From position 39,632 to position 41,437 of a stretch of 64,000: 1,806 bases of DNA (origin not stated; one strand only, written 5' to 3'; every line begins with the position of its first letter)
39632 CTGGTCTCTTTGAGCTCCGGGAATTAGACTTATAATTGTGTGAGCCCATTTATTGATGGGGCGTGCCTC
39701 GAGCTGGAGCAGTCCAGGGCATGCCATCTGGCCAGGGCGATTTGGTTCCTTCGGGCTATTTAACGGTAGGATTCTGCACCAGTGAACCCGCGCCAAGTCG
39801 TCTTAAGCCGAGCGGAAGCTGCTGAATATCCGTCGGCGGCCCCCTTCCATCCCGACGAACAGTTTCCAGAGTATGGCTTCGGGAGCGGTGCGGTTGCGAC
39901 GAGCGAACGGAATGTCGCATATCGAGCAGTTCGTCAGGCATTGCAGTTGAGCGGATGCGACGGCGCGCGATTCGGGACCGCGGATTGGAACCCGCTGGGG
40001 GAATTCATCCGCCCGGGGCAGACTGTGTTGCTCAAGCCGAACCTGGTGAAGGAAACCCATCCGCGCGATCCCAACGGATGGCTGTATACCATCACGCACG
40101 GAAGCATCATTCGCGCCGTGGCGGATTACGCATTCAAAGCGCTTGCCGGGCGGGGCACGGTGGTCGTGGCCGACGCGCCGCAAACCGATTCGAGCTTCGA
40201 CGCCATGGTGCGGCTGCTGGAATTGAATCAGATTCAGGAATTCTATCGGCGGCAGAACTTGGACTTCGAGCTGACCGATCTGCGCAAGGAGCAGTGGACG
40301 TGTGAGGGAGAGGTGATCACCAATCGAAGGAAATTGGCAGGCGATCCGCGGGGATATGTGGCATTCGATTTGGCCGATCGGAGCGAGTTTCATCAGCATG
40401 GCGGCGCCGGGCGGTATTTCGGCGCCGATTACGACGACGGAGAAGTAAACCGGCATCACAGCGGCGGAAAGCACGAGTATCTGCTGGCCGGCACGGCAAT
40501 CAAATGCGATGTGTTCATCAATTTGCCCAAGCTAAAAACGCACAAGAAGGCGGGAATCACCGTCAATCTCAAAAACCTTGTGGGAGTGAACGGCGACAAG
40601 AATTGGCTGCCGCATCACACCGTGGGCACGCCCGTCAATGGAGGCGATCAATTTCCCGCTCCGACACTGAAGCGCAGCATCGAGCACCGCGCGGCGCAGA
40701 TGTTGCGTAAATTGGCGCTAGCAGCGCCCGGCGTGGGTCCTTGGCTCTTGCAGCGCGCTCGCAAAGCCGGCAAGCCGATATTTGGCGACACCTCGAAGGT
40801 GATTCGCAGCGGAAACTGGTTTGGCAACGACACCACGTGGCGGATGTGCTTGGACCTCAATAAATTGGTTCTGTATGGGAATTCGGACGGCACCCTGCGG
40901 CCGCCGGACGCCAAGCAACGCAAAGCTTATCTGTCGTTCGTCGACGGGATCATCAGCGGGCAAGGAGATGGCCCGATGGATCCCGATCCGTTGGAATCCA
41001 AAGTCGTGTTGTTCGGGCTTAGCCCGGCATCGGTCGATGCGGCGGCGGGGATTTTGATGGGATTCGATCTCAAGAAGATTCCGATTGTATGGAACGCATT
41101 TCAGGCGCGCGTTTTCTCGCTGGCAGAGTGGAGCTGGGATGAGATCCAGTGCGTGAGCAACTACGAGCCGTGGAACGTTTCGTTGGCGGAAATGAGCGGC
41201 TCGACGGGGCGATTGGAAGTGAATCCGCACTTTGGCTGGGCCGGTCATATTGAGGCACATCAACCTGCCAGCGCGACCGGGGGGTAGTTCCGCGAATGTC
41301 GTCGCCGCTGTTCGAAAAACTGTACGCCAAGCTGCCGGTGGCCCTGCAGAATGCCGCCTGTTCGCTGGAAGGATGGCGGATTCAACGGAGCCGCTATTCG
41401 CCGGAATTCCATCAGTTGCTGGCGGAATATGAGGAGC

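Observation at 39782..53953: ACP-centred sugar-acylation module inside the EPS operon: DUF362, CapK-like ligase, DegT, NeuD::VOC, ACP, FkbH-like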

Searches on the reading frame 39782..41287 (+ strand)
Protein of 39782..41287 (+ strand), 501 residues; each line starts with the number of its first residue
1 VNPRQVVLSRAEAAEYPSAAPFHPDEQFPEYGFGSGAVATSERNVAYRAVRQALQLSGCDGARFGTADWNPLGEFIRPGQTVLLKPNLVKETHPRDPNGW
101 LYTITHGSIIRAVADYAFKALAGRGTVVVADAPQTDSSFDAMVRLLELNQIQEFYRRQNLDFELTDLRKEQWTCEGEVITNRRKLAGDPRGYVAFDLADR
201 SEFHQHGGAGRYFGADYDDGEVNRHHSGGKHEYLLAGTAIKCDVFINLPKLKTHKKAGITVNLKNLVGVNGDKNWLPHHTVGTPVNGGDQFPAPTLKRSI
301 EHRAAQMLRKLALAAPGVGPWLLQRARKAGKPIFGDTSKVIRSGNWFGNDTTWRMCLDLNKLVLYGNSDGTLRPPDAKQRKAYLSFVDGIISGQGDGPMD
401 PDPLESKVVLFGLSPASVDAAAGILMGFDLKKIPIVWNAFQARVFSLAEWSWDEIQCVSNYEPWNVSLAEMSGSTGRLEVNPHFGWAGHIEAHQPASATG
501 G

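Call 4: search_protein_families(library=pfam, proteins=[window:39782-41287:+], max_evalue=0.01)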
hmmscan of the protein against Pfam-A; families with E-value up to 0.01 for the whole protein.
window:39782-41287:+ (501 aa): 1 family
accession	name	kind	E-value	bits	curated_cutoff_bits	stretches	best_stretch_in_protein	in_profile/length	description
PF04015.17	DUF362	-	4.3e-24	86.1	24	2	217-422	72-198/200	Domain of unknown function (DUF362)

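Call 7: search_protein_families(library=ncbifam, proteins=[window:39782-41287:+], max_evalue=0.001)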
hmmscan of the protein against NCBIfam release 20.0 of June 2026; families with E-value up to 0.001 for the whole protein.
window:39782-41287:+ (501 aa): 1 family
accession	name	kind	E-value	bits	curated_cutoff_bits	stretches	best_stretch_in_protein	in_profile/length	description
NF052623.1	Npun_F2552_fam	equivalog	9.5e-14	51.5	500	1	232-271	125-165/314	Npun_F2552 family protein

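Call 31: find_homologous_proteins(query=window:39782-41287:+, max_evalue=1e-10)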
Query window:39782-41287:+ (501 aa): 4034 proteins with E <= 1e-10 among 8000 candidates; the best 120 are listed.
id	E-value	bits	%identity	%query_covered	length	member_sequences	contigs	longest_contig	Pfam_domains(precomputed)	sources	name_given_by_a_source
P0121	7.5e-295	996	99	86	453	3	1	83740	PF04015.18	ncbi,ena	-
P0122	8.4e-257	871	73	98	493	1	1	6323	PF04015.18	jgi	jgi:uncharacterized protein (DUF362 family)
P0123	8.1e-245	831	70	98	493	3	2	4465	PF04015.18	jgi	jgi:uncharacterized protein (DUF362 family)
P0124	4.2e-233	793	66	98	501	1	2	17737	PF04015.18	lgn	-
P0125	4.4e-230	783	65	99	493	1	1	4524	PF04015.18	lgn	-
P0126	1.2e-229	781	67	98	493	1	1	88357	PF04015.18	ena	-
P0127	6.0e-229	779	66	98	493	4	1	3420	PF04015.18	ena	-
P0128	1.9e-228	777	66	98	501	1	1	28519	PF04015.18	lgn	-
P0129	3.1e-228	777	66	98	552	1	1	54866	PF04015.18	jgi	jgi:uncharacterized protein (DUF362 family)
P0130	3.1e-228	777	67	97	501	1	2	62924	PF04015.18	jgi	jgi:uncharacterized protein (DUF362 family)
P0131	1.5e-227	774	66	98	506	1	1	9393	PF04015.18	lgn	-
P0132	5.2e-226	769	65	98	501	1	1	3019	PF04015.18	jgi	jgi:uncharacterized protein (DUF362 family)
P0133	4.0e-225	766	66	99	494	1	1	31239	PF04015.18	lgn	-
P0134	6.1e-224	762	66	98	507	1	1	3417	PF04015.18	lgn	-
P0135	7.6e-224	762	66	99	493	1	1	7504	PF04015.18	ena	-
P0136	7.5e-223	759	66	97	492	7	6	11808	PF04015.18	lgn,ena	-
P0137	2.5e-222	757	64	98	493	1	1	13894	PF04015.18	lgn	-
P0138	1.6e-220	751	64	98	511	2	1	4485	PF04015.18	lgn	-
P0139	2.5e-220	750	63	99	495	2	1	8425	PF04015.18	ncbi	-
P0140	2.5e-219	747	64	97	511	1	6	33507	PF04015.18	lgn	-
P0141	2.0e-218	744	64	99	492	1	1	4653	PF04015.18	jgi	jgi:uncharacterized protein (DUF362 family)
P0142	4.4e-218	743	65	99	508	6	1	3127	PF04015.18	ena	-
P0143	6.8e-218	742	64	98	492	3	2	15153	PF04015.18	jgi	jgi:uncharacterized protein (DUF362 family)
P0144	3.1e-216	737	63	98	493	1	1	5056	PF04015.18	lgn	-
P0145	3.3e-216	737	64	98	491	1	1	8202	PF04015.18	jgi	jgi:uncharacterized protein (DUF362 family)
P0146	5.1e-216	736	63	98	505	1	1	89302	PF04015.18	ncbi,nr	ncbi:MAG: DUF362 domain-containing protein [Pirellulales bacterium]|nr:DUF362 domain-containing prot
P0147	1.7e-215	734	63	97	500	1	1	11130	PF04015.18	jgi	jgi:uncharacterized protein (DUF362 family)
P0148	2.4e-213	727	63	98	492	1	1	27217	PF04015.18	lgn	-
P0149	4.1e-212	723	62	98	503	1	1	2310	PF04015.18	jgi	jgi:uncharacterized protein (DUF362 family)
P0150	7.5e-211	719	62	97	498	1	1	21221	PF04015.18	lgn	-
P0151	1.5e-209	715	63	98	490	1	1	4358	PF04015.18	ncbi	-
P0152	1.0e-207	709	62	97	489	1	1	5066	PF04015.18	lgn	-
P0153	3.6e-207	707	63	98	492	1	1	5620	PF04015.18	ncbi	-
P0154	1.8e-205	701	60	97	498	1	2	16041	PF04015.18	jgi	jgi:uncharacterized protein (DUF362 family)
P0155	2.4e-205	701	62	94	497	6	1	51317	PF04015.18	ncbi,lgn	-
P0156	3.1e-205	701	61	98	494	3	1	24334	PF04015.18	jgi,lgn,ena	-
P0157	5.3e-205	700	61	97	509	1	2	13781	PF04015.18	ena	-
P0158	8.9e-205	699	61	99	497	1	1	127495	PF04015.18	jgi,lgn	jgi:uncharacterized protein (DUF362 family)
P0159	1.2e-204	699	61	98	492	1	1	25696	PF04015.18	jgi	jgi:uncharacterized protein (DUF362 family)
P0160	4.4e-204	697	61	98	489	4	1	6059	PF04015.18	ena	-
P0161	1.6e-203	695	59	98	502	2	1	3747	PF04015.18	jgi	jgi:uncharacterized protein (DUF362 family)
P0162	2.5e-202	691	61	98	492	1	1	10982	PF04015.18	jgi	jgi:uncharacterized protein (DUF362 family)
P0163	9.0e-202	689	60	100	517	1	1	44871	PF04015.18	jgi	jgi:uncharacterized protein (DUF362 family)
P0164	1.2e-201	689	59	98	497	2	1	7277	PF04015.18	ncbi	-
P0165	3.7e-201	687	60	97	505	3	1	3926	PF04015.18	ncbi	-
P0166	4.2e-201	687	59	98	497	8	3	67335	PF04015.18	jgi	jgi:uncharacterized protein (DUF362 family)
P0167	8.7e-201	686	61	97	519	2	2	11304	PF04015.18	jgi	jgi:uncharacterized protein (DUF362 family)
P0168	1.5e-200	685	58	100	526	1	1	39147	PF04015.18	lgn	-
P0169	3.7e-200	684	61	98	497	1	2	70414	PF04015.18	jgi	jgi:uncharacterized protein (DUF362 family)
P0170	4.6e-200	684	59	97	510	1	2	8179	PF04015.18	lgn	-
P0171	6.9e-200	683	60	98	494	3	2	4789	PF04015.18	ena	-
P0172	8.9e-200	683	58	98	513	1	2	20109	PF04015.18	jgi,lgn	jgi:uncharacterized protein (DUF362 family)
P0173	9.7e-200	683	59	97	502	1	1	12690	PF04015.18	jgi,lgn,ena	-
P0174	2.0e-199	682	59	98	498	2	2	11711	PF04015.18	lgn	-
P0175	2.6e-199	681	60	95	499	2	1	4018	PF04015.18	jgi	-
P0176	3.1e-199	681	59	98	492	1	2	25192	PF04015.18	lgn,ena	-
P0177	3.3e-199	681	59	98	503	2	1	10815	PF04015.18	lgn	-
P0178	7.7e-199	680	60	97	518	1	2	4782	PF04015.18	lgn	-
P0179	1.3e-198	679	60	97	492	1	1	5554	PF04015.18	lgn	-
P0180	1.4e-198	679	59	99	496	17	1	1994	PF04015.18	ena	-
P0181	1.6e-198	679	58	98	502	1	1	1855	PF04015.18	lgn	-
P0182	2.1e-198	678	60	98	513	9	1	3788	PF04015.18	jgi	-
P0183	2.4e-198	678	58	99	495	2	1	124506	PF04015.18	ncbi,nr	ncbi:MAG: DUF362 domain-containing protein [Terriglobia bacterium]|nr:DUF362 domain-containing prote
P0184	2.6e-198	678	59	98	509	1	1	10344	PF04015.18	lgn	-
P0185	3.2e-198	678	59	97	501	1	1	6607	PF04015.18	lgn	-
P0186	6.3e-198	677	60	99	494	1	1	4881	PF04015.18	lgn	-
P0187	1.7e-197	675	58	99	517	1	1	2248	PF04015.18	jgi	jgi:uncharacterized protein (DUF362 family)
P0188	2.1e-197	675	59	97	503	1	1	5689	PF04015.18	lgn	-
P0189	2.2e-197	675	59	97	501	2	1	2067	PF04015.18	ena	-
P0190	3.7e-197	674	58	98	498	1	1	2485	PF04015.18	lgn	-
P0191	4.1e-197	674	58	98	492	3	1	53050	PF04015.18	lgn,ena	-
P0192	4.3e-197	674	59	98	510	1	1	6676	PF04015.18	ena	-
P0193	5.4e-197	673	60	97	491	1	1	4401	PF04015.18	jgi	jgi:uncharacterized protein (DUF362 family)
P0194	5.8e-197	673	58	98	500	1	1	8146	PF04015.18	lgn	-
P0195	6.5e-197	673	59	98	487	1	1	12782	PF04015.18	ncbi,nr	ncbi:MAG TPA: DUF362 domain-containing protein [Candidatus Polarisedimenticolaceae bacterium]|nr:DUF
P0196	8.0e-197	673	58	97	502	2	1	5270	PF04015.18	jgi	jgi:uncharacterized protein (DUF362 family)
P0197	9.9e-197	673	58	98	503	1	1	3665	PF04015.18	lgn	-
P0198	1.1e-196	672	59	99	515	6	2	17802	PF04015.18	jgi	jgi:uncharacterized protein (DUF362 family)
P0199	1.2e-196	672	57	97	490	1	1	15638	PF04015.18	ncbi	-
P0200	2.1e-196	672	59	98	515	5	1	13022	PF04015.18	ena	-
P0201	2.4e-196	671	59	97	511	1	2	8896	PF04015.18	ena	-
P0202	2.8e-196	671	58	98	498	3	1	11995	PF04015.18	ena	-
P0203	2.8e-196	671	60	97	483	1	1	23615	PF04015.18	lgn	-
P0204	3.7e-196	671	58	98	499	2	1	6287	PF04015.18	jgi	-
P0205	4.5e-196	670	58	98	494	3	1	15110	PF04015.18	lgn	-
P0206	5.9e-196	670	60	98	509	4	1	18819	PF04015.18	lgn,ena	-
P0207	8.2e-196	670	57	97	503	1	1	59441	PF04015.18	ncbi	-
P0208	8.5e-196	670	59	98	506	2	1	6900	PF04015.18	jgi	jgi:uncharacterized protein (DUF362 family)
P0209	9.7e-196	669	57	98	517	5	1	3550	PF04015.18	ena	-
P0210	1.5e-195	669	60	98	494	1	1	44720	PF04015.18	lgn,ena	-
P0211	1.9e-195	668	58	97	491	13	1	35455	PF04015.18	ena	-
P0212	2.0e-195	668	58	98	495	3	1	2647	PF04015.18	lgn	-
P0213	2.3e-195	668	57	98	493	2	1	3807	PF04015.18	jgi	-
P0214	2.3e-195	668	58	98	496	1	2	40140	PF04015.18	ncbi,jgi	ncbi:MAG: DUF362 domain-containing protein [Bryobacteraceae bacterium]|jgi:uncharacterized protein (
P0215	2.4e-195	668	60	97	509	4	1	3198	PF04015.18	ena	-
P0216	2.7e-195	668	59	98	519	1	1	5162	PF04015.18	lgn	-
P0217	2.8e-195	668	58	98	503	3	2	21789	PF04015.18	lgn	-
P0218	3.5e-195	668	57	99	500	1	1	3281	PF04015.18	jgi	jgi:uncharacterized protein (DUF362 family)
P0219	3.8e-195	667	59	97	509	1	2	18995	PF04015.18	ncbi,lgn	-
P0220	4.5e-195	667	60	93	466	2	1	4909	PF04015.18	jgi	jgi:uncharacterized protein (DUF362 family)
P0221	4.9e-195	667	59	98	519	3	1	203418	PF04015.18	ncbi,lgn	-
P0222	7.8e-195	666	59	98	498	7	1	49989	PF04015.18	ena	-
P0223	8.3e-195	666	58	97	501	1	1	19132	PF04015.18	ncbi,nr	ncbi:MAG TPA: DUF362 domain-containing protein [Terriglobales bacterium]|nr:DUF362 domain-containing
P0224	9.3e-195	666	58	98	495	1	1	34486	PF04015.18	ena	-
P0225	1.0e-194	666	62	94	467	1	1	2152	PF04015.18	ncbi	ncbi:MAG: DUF362 domain-containing protein, partial [Candidatus Zixiibacteriota bacterium]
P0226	1.3e-194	666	58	98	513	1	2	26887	PF04015.18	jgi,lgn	jgi:uncharacterized protein (DUF362 family)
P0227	1.5e-194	665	59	98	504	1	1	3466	PF04015.18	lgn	-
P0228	1.8e-194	665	58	98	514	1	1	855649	PF04015.18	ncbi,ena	-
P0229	1.9e-194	665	56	99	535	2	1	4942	PF04015.18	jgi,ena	-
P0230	2.0e-194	665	58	98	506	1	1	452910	PF04015.18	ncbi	ncbi:MAG: DUF362 domain-containing protein [Acidobacteriota bacterium]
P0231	2.1e-194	665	60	97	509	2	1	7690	PF04015.18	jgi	jgi:uncharacterized protein (DUF362 family)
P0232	2.5e-194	665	57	98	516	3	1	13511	PF04015.18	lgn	-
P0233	2.5e-194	665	58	97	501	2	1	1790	PF04015.18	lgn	-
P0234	3.7e-194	664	60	97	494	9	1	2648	PF04015.18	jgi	-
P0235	4.0e-194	664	58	98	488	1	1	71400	PF04015.18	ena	-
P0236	4.1e-194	664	58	98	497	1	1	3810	PF04015.18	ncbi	ncbi:MAG TPA: DUF362 domain-containing protein [Terriglobales bacterium]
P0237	6.1e-194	663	59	97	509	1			PF04015.18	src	-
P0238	6.1e-194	663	59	98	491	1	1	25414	PF04015.18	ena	-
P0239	6.5e-194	663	58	99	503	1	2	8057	PF04015.18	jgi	jgi:uncharacterized protein (DUF362 family)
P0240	6.5e-194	663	59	95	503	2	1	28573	PF04015.18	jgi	jgi:uncharacterized protein (DUF362 family)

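Call 32: find_encoding_contigs(protein=P0121, flank=10000, max_places=2)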
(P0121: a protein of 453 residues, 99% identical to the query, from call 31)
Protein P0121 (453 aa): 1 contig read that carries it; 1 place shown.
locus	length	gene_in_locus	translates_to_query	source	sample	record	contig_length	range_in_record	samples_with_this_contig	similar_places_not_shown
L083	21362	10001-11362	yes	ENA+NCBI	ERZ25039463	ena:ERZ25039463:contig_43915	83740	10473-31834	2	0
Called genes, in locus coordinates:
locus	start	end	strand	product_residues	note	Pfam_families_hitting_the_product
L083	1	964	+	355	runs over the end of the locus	PF00391:PEP-utilizers, PF02896:PEP-utilizers_C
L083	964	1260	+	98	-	PF02896:PEP-utilizers_C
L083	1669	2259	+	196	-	-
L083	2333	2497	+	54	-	PF07043:DUF1328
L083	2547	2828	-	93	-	-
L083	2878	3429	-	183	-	PF14559:TPR_19 (faint), PF23241:HAT_PRP39_C (faint)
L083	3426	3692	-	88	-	-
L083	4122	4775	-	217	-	PF14559:TPR_19 (faint)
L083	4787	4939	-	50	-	-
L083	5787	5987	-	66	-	-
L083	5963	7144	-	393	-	-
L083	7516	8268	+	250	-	PF02563:Poly_export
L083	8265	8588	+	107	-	-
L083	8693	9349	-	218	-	-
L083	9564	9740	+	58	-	-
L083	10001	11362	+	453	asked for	PF04015:DUF362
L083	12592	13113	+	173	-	PF27533:CapK_C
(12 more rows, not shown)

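Call 33: find_encoding_contigs(protein=P0146, flank=10000, max_places=2)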
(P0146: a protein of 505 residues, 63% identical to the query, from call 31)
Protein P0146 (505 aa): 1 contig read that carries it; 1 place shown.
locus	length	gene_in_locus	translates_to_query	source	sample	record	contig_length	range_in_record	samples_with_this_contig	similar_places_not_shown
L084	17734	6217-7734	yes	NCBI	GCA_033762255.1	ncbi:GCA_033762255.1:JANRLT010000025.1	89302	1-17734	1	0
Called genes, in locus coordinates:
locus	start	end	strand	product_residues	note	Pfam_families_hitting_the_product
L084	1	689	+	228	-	?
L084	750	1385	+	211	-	PF07638:Sigma70_ECF (faint), PF04542:Sigma70_r2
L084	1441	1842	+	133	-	-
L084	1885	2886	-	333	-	PF01073:3Beta_HSD, PF01370:Epimerase, PF02719:Polysacc_synt_2 (faint), PF04321:RmlD_sub_bind, PF05368:NmrA, PF13460:NAD_binding_10, PF16363:GDP_Man_Dehyd, PF07993:NAD_binding_4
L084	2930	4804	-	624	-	PF00501:AMP-binding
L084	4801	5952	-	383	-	PF13439:Glyco_transf_4 (weak), PF00534:Glycos_transf_1, PF13692:Glyco_trans_1_4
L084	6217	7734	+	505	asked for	PF04015:DUF362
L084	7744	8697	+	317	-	PF13559:DUF4129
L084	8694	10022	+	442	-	PF14258:DUF4350 (faint)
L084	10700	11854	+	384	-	PF20030:bpMoxR (weak), PF07726:AAA_3, PF07728:AAA_5, PF17863:AAA_lid_2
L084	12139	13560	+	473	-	PF01882:DUF58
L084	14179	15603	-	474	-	PF27533:CapK_C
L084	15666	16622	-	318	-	-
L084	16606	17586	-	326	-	PF28475:DUF8413, PF01944:SpoIIM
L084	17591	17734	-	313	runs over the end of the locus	PF06271:RDD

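Call 34: find_encoding_contigs(protein=P0183, flank=10000, max_places=2)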
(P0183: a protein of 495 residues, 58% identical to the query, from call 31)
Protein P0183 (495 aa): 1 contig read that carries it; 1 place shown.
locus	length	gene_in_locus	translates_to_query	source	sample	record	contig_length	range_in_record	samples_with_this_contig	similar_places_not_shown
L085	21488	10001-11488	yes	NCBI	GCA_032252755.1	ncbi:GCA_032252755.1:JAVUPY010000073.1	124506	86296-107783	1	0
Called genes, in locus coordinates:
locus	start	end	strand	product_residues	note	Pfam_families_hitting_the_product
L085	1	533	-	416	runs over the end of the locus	PF02018:CBM_4_9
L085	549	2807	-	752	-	PF02706:Wzz (faint), PF09140:MipZ (faint), PF13807:GNVR, PF01656:CbiA, PF10609:ParA, PF13614:AAA_31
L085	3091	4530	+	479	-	PF01943:Polysacc_synt, PF13440:Polysacc_synt_3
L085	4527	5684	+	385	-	PF20706:GT4-conflict, PF00534:Glycos_transf_1, PF13692:Glyco_trans_1_4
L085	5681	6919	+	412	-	PF04932:Wzy_C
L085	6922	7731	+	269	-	PF01522:Polysacc_deac_1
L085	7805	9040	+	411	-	PF00534:Glycos_transf_1, PF13692:Glyco_trans_1_4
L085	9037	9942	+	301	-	PF00535:Glycos_transf_2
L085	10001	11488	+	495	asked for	PF04015:DUF362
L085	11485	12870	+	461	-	PF27533:CapK_C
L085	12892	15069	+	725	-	PF08240:ADH_N (faint), PF00107:ADH_zinc_N, PF01408:GFO_IDH_MocA, PF02894:GFO_IDH_MocA_C (weak), PF22725:GFO_IDH_MocA_C3 (weak)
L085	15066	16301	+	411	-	PF13439:Glyco_transf_4, PF13579:Glyco_trans_4_4, PF20706:GT4-conflict, PF00534:Glycos_transf_1, PF13692:Glyco_trans_1_4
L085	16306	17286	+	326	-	PF06662:C5-epim_C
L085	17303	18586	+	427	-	PF13439:Glyco_transf_4, PF13579:Glyco_trans_4_4, PF00534:Glycos_transf_1, PF13692:Glyco_trans_1_4, PF13524:Glyco_trans_1_2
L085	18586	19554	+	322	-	PF01073:3Beta_HSD, PF01370:Epimerase, PF02719:Polysacc_synt_2 (faint), PF04321:RmlD_sub_bind, PF05368:NmrA, PF13460:NAD_binding_10, PF16363:GDP_Man_Dehyd, PF07993:NAD_binding_4 (weak)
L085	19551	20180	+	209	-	PF02397:Bac_transf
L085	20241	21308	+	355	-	PF02350:Epimerase_2, PF13579:Glyco_trans_4_4 (faint)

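Call 40: find_encoding_contigs(protein=P0228, flank=10000, max_places=1)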
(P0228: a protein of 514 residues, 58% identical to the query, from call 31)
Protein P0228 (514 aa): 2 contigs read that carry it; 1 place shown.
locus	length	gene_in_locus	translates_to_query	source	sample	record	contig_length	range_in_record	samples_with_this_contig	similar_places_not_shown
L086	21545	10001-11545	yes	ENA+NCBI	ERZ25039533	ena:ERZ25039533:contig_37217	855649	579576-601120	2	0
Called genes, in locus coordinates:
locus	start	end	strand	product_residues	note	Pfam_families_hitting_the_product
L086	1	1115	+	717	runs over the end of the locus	PF00535:Glycos_transf_2, PF13692:Glyco_trans_1_4, PF00534:Glycos_transf_1 (weak), PF13524:Glyco_trans_1_2 (weak)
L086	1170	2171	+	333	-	PF00535:Glycos_transf_2, PF13641:Glyco_tranf_2_3, PF13632:Glyco_trans_2_3 (weak)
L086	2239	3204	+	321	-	PF02485:Branch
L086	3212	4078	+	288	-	PF00535:Glycos_transf_2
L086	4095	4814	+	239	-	PF13489:Methyltransf_23, PF07021:MetW, PF13649:Methyltransf_25, PF13847:Methyltransf_31, PF08241:Methyltransf_11, PF08242:Methyltransf_12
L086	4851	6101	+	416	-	PF20706:GT4-conflict, PF00534:Glycos_transf_1, PF13692:Glyco_trans_1_4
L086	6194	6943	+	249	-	-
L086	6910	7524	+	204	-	-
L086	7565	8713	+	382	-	PF20706:GT4-conflict, PF00534:Glycos_transf_1, PF13692:Glyco_trans_1_4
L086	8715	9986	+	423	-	PF13439:Glyco_transf_4 (faint), PF13477:Glyco_trans_4_2 (faint), PF13579:Glyco_trans_4_4, PF00534:Glycos_transf_1, PF13692:Glyco_trans_1_4, PF13524:Glyco_trans_1_2 (weak)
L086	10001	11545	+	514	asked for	PF04015:DUF362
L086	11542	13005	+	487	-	PF27533:CapK_C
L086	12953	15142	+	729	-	PF16889:Hepar_II_III_N, PF07940:Hepar_II_III_C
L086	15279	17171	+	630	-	PF13439:Glyco_transf_4, PF13579:Glyco_trans_4_4, PF00534:Glycos_transf_1, PF13692:Glyco_trans_1_4, PF13524:Glyco_trans_1_2 (weak), PF02397:Bac_transf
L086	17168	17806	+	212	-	PF02629:CoA_binding (weak), PF00132:Hexapep (faint), PF17836:PglD_N, PF25087:GMPPB_C (faint)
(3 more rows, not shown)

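Call 41: find_encoding_contigs(protein=P0230, flank=10000, max_places=1)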
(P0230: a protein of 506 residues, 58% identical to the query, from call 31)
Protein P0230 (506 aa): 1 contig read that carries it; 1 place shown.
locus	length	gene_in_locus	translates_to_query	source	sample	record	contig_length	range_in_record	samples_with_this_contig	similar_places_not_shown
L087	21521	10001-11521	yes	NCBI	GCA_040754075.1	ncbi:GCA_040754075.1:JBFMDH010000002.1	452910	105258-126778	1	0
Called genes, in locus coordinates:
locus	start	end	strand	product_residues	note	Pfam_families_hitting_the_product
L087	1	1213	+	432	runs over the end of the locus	PF01943:Polysacc_synt, PF13440:Polysacc_synt_3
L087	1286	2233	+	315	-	PF25084:LbH_EIF2B (faint), PF25087:GMPPB_C (faint), PF00132:Hexapep, PF14602:Hexapep_2 (faint), PF00132:Hexapep, PF05523:FdtA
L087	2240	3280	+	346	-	PF00535:Glycos_transf_2, PF13641:Glyco_tranf_2_3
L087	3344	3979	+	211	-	PF13489:Methyltransf_23 (weak), PF08241:Methyltransf_11, PF13649:Methyltransf_25 (weak)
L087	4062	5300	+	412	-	PF20706:GT4-conflict, PF00534:Glycos_transf_1, PF13692:Glyco_trans_1_4, PF13524:Glyco_trans_1_2 (weak)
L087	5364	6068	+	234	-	PF13489:Methyltransf_23, PF07021:MetW (faint), PF13847:Methyltransf_31, PF08241:Methyltransf_11, PF08242:Methyltransf_12, PF13649:Methyltransf_25 (weak)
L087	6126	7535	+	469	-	PF14296:O-ag_pol_Wzy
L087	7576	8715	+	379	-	PF20706:GT4-conflict, PF00534:Glycos_transf_1, PF13692:Glyco_trans_1_4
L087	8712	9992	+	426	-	PF13579:Glyco_trans_4_4 (faint), PF13477:Glyco_trans_4_2 (weak), PF00534:Glycos_transf_1, PF13692:Glyco_trans_1_4, PF13524:Glyco_trans_1_2 (weak)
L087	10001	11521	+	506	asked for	PF04015:DUF362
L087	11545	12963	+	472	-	PF27533:CapK_C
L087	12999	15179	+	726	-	PF16889:Hepar_II_III_N, PF07940:Hepar_II_III_C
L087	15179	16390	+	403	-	PF13439:Glyco_transf_4, PF13579:Glyco_trans_4_4, PF00534:Glycos_transf_1, PF13692:Glyco_trans_1_4, PF13524:Glyco_trans_1_2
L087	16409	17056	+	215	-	PF02397:Bac_transf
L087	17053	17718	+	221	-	PF17836:PglD_N, PF25087:GMPPB_C (faint), PF00132:Hexapep (weak)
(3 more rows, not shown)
